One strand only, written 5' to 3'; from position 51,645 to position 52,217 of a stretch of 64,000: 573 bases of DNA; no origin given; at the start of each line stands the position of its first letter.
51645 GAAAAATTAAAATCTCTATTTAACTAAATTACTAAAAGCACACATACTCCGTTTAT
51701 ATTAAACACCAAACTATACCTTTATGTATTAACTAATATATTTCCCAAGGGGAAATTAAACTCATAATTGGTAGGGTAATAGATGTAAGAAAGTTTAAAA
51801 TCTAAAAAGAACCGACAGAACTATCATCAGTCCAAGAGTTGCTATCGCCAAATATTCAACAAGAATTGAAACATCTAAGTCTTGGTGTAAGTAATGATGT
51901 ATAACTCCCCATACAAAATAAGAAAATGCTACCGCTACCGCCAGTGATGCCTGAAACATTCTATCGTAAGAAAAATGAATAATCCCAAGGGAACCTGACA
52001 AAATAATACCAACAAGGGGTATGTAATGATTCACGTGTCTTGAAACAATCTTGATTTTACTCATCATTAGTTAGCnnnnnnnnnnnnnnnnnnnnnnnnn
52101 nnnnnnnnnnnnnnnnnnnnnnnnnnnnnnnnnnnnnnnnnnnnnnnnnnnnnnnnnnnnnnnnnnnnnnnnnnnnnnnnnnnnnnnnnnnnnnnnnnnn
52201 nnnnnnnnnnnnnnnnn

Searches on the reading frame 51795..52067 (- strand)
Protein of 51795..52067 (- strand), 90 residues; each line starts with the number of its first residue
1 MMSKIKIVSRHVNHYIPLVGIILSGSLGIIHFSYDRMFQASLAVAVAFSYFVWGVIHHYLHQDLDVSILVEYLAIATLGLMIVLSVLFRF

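Call 3: search_protein_families(library=pfam, proteins=[window:51795-52067:-], max_evalue=0.01)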
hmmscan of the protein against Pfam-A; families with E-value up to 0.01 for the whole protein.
window:51795-52067:- (90 aa): 1 family
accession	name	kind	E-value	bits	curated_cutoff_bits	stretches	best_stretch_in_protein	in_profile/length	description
PF18900.5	DUF5656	-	1.3e-05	25.2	23.3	1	16-83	173-239/242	Protein of unknown function (DUF5656)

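Call 4: search_protein_families(library=ncbifam, proteins=[window:51795-52067:-], max_evalue=0.01)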
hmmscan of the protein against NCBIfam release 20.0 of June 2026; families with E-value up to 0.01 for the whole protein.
window:51795-52067:- (90 aa): 0 families
